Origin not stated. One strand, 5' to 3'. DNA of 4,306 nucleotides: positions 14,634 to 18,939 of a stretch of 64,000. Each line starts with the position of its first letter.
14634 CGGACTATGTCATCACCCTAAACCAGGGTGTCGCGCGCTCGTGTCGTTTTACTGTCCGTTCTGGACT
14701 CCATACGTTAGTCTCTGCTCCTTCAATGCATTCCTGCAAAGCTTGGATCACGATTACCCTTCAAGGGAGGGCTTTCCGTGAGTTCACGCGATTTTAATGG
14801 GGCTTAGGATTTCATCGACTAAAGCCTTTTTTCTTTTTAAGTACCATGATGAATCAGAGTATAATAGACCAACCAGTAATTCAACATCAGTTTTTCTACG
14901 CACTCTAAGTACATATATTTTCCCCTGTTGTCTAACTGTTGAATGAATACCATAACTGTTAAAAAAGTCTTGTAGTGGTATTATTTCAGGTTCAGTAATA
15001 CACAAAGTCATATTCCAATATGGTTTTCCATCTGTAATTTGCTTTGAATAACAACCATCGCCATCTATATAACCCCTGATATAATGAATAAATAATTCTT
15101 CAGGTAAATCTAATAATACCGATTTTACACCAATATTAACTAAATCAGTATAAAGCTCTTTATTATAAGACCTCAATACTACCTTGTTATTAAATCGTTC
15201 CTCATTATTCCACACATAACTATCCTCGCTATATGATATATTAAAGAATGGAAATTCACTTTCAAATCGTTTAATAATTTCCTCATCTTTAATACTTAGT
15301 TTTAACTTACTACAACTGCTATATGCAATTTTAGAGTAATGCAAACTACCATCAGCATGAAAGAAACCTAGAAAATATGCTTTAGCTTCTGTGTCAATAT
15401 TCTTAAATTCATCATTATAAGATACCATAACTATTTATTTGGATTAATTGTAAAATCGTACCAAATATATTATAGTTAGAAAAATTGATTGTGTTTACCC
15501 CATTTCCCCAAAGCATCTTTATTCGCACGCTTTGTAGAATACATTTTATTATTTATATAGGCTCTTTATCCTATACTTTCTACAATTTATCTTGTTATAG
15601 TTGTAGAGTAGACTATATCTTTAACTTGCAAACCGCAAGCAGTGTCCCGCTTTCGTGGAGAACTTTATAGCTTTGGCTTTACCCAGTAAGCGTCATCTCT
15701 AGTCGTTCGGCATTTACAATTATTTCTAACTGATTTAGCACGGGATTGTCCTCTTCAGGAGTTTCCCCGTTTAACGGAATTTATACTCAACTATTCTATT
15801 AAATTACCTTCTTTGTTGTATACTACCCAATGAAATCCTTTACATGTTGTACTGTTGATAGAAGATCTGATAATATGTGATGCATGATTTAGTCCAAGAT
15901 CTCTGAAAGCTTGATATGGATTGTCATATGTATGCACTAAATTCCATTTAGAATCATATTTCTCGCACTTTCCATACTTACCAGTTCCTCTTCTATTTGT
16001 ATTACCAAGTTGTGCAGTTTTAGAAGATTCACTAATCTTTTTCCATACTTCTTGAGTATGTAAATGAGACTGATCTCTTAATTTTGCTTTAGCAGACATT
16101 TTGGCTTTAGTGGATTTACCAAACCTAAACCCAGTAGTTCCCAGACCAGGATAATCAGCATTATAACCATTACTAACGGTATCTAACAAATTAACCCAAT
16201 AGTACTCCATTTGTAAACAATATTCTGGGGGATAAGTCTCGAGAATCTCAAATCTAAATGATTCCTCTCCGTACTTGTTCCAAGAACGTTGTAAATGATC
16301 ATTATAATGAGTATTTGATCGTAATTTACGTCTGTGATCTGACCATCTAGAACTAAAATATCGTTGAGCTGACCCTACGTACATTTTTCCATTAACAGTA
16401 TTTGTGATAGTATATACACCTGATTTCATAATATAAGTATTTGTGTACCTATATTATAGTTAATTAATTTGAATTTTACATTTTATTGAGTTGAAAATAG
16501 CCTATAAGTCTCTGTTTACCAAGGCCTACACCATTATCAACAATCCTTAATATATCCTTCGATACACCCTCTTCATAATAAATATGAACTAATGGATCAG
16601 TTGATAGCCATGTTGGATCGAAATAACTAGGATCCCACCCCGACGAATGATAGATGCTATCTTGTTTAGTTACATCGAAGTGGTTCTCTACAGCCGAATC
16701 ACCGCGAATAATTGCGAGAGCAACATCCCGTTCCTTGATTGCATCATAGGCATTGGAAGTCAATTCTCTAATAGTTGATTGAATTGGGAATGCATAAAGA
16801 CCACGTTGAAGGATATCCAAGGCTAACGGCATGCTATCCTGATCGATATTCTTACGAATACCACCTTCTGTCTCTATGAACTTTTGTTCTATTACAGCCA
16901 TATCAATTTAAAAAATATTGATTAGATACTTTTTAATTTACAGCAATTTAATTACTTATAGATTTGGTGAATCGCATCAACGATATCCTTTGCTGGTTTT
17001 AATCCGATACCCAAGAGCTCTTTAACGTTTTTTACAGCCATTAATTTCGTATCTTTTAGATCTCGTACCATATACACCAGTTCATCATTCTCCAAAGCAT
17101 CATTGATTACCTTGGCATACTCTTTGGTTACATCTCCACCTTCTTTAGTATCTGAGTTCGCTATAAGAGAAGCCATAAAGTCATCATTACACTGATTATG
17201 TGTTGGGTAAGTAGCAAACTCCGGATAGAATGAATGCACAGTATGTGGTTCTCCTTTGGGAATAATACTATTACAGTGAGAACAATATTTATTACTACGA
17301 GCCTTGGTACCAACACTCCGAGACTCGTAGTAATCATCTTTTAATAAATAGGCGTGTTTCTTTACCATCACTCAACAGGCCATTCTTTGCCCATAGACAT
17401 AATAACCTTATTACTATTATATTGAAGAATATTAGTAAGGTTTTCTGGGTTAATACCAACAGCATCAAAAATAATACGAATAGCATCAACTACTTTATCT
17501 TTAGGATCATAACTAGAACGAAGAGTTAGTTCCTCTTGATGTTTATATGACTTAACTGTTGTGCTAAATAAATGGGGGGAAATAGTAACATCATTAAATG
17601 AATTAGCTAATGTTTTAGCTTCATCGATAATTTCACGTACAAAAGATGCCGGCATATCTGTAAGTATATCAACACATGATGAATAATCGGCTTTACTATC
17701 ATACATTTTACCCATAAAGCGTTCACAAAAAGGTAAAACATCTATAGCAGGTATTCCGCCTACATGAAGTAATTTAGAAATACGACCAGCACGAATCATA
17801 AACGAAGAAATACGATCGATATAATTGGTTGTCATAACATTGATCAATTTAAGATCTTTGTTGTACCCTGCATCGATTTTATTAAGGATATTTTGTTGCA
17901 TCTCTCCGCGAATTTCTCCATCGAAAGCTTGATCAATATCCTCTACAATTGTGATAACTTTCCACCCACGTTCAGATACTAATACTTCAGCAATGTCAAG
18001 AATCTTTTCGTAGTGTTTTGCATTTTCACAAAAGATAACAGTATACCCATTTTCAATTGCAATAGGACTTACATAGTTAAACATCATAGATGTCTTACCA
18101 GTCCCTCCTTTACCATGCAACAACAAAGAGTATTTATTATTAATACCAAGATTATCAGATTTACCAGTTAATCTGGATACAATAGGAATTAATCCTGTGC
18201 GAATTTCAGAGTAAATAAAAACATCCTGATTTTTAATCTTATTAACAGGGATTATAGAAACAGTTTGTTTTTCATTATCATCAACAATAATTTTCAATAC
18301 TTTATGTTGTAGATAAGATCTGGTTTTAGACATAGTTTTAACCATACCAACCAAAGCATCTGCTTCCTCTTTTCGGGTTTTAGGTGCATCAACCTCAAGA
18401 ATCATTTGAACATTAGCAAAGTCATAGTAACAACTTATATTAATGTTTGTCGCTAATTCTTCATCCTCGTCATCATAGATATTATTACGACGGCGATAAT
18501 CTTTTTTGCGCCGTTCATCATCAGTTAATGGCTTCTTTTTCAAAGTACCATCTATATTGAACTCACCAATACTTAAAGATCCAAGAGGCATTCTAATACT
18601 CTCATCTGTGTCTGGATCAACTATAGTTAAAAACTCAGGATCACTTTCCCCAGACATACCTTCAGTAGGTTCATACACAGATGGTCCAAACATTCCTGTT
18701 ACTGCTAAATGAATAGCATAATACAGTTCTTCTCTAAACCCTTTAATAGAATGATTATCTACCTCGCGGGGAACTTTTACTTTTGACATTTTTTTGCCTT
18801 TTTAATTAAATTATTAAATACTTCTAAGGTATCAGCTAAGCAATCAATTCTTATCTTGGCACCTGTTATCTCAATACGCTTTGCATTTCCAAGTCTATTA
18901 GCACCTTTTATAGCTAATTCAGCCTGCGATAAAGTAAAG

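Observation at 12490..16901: Hsp90/GHKL-like ATPase gene apparently interrupted by ~1.9 kb carrying GIY-YIG and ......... endonucleases (candidate twin introns)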

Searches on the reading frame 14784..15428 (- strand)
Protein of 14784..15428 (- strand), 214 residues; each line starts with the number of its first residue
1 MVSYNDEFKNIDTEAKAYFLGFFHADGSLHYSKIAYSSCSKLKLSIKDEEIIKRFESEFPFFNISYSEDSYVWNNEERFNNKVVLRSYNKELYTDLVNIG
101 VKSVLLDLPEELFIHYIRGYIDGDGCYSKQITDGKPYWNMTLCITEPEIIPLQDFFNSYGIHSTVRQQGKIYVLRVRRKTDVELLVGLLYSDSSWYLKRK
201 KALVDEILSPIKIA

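Call 7: search_protein_families(library=pfam, max_evalue=0.1, proteins=[window:14784-15428:-])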
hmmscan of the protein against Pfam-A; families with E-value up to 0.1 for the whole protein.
window:14784-15428:- (214 aa): 4 families
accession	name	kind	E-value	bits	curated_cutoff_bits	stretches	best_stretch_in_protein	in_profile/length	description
PF14528.11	LAGLIDADG_3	-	9e-08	32.7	22.5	1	116-178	6-70/82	LAGLIDADG-like domain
PF00961.24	LAGLIDADG_1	-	0.0037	18.6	23.1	0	118-181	2-74/102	LAGLIDADG endonuclease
PF04669.19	PBDC1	-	0.0097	16.3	28.5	1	37-92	23-78/126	PBDC1 protein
PF20821.2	C1_PlyCB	-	0.021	15.2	30.5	1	22-68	12-56/65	Streptococcus virus C1, PlyCB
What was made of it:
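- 14784..15428 (-): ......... homing endonuclease ORF (214 aa; two motifs, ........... and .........) in the P1 loop of intron 2. Its 3' end overlaps the guide sequence and the 5' strand of P3. Pfam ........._3 E 9e-8 (call 7).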

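Call 8: search_protein_families(library=phrogs, max_evalue=0.001, proteins=[window:14784-15428:-])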
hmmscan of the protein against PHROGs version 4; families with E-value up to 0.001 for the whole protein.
window:14784-15428:- (214 aa): 2 families
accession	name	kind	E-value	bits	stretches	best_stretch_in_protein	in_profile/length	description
phrog_4645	-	DNA, RNA and nucleotide metabolism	1.8e-31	110.4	1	8-211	101-307/308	endonuclease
phrog_5046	-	DNA, RNA and nucleotide metabolism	1.5e-05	26.3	0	114-166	8-64/161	HNH endonuclease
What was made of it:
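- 14784..15428 (-): PHROG 4645 E 1.8e-31 (call 8).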

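Call 42: search_solved_structures(query=window:14784-15428:-, max_evalue=1)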
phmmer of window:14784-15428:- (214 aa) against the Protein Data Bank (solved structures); distinct sequences matched with E-value up to 1: 9.
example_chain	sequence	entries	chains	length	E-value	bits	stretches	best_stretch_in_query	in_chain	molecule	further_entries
1mow_A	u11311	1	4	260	0.0012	21.5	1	15-137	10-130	chimera of homing endonuclease I-DmoI and DNA endonuclease I-CreI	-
7kww_A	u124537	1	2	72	0.011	18.4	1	10-69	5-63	PlyCB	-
7kwt_A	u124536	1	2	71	0.028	17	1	11-68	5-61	PlyCB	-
4zrz_A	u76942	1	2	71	0.036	16.7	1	11-68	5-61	PlyCB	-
7kwy_A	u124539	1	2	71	0.036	16.7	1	11-68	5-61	PlyCB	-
4f87_A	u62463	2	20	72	0.036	16.7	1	10-68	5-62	PlyCB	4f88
8y81_B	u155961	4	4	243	0.17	14.5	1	38-129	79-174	High affinity immunoglobulin epsilon receptor subunit beta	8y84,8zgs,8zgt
3fd2_A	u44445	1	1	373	0.24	14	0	17-63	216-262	Site-specific DNA endonuclease I-MsoI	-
4yit_A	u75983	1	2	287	0.54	12.9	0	30-186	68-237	Meganuclease I-AabMI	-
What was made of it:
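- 14784..15428 (-): Weak match to the I-DmoI/I-CreI chimera 1mow, E 0.0012 (call 42).
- On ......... homing endonuclease: PDB match is weak, at E 0.0012 (call 42).
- Closest known: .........-encoding group I introns of organelles, archaea and bacteria. Same: Weak match to the I-DmoI/I-CreI chimera (call 42).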

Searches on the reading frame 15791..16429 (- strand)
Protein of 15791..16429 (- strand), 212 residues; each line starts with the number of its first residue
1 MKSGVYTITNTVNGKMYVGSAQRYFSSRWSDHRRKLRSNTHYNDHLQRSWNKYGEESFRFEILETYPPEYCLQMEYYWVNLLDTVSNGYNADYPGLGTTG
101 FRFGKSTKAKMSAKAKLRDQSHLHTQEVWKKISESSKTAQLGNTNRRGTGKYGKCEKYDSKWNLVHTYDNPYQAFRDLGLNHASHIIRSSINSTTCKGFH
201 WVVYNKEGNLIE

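Call 7: search_protein_families(library=pfam, max_evalue=0.1, proteins=[window:15791-16429:-])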
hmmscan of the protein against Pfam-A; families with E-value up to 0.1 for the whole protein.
window:15791-16429:- (212 aa): 2 families
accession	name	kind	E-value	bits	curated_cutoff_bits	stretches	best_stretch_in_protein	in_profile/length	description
PF01541.30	GIY-YIG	-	1.7e-10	41.5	22.6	1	3-90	2-78/78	GIY-YIG catalytic domain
PF19835.5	SegE_GIY-YIG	-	9.8e-06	26.2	25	1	5-68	20-89/123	Putative endonuclease segE, GIY-YIG domain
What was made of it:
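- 15791..16429 (-): GIY-YIG homing endonuclease ORF (212 aa) in the P1 loop of intron 1. Its last codons and stop overlap the guide sequence. Pfam GIY-YIG E 1.7e-10 (call 7).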

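Call 8: search_protein_families(library=phrogs, max_evalue=0.001, proteins=[window:15791-16429:-])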
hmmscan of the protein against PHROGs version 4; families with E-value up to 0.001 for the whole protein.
window:15791-16429:- (212 aa): 5 families
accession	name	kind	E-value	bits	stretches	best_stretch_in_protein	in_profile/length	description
phrog_314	-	DNA, RNA and nucleotide metabolism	2e-30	107.3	1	1-203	177-389/574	homing endonuclease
phrog_7168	-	DNA, RNA and nucleotide metabolism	9.5e-25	88.6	1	3-137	2-137/284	homing endonuclease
phrog_19446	-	DNA, RNA and nucleotide metabolism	5.9e-11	43.4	1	5-133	4-123/254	homing endonuclease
phrog_5123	-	DNA, RNA and nucleotide metabolism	2e-08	35.3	1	5-95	4-92/152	homing endonuclease with GIY-YIG motif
phrog_447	-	other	4.9e-05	24.2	1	5-67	29-97/148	NAD synthetase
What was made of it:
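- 15791..16429 (-): PHROG 314 homing endonuclease E 2e-30 (call 8).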

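Call 41: search_solved_structures(query=window:15791-16429:-, max_evalue=0.01)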
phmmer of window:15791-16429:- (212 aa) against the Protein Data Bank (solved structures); distinct sequences matched with E-value up to 0.01: 2.
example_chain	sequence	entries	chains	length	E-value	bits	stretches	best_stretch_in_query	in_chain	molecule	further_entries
1mk0_A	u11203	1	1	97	1.9e-16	63.8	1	1-91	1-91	Intron-associated endonuclease 1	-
1ln0_A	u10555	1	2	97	2.7e-16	63.3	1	1-91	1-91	intron-associated endonuclease 1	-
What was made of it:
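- The endonucleases are classified by Pfam, PHROGs and PDB matches (calls 7, 8, 41, 42).
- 15791..16429 (-): I-TevI catalytic domain 1mk0 E 1.9e-16 over residues 1-91 (call 41).
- On GIY-YIG homing endonuclease (I-TevI type): 1mk0/1ln0 I-TevI catalytic domain, E 1.9e-16 over residues 1-91 (call 41).
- Closest known: Mobile group I introns of phage T4. Same: GIY-YIG endonuclease with an I-TevI-type catalytic domain (E 1.9e-16, call 41).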

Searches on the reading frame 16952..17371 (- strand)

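Call 7: search_protein_families(library=pfam, max_evalue=0.1, proteins=[window:16952-17371:-])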
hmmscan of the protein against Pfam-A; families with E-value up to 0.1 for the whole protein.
window:16952-17371:- (139 aa): 1 family
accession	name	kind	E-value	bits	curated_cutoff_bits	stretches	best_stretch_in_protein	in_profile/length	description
PF00542.24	Ribosomal_L12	-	1.6e-05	25.6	25.9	1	103-135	6-38/67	Ribosomal protein L7/L12 C-terminal domain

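Call 8: search_protein_families(library=phrogs, max_evalue=0.001, proteins=[window:16952-17371:-])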
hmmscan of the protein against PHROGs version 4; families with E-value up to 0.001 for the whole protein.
window:16952-17371:- (139 aa): 1 family
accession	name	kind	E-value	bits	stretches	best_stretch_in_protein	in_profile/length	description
phrog_26927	-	unknown function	1.6e-05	25.7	1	104-138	9-43/94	-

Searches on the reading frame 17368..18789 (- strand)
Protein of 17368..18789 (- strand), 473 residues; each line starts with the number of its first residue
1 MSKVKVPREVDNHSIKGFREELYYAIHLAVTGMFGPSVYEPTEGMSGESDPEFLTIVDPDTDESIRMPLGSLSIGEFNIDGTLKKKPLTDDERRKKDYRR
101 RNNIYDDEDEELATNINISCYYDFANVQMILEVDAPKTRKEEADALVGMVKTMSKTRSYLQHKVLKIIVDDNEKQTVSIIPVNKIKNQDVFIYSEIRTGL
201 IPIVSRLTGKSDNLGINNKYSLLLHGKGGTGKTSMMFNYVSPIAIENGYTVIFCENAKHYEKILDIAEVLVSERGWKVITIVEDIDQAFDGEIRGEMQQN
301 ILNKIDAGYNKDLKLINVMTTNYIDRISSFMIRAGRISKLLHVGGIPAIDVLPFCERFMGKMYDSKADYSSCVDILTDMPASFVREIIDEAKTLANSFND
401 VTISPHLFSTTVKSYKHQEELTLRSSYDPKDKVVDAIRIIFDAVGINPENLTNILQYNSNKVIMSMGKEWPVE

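Call 7: search_protein_families(library=pfam, max_evalue=0.1, proteins=[window:17368-18789:-])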
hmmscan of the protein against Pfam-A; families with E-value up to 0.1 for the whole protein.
window:17368-18789:- (473 aa): 6 families
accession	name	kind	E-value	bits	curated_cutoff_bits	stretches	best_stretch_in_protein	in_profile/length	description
PF00004.35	AAA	-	1.6e-07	32.3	21.2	1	222-343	1-129/131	ATPase family associated with various cellular activities (AAA)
PF12775.13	AAA_7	-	0.0031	17.5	25.8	1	215-246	29-60/181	P-loop containing dynein motor region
PF25199.1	nSTAND_NTPase5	-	0.0037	17.5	34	1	218-289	40-109/145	Novel STAND NTPase 5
PF13479.12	AAA_24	-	0.024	14.9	27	1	219-270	2-58/195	AAA domain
PF20779.2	MACPF_D2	-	0.037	14.4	24.2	1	253-314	10-72/103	MACPF protein, D2 domain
PF20720.3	nSTAND3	-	0.078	13.1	27.2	0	218-267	16-63/155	Novel STAND NTPase 3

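Call 8: search_protein_families(library=phrogs, max_evalue=0.001, proteins=[window:17368-18789:-])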
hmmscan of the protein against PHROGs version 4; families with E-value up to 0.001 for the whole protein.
window:17368-18789:- (473 aa): 3 families
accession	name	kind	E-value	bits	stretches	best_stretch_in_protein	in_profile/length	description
phrog_10440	-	unknown function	3.3e-22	79.6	1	128-395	131-403/483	-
phrog_7485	-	unknown function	6.2e-12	46.2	1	167-398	173-408/430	-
phrog_3757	-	unknown function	3.6e-06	27.6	0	140-234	39-141/367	-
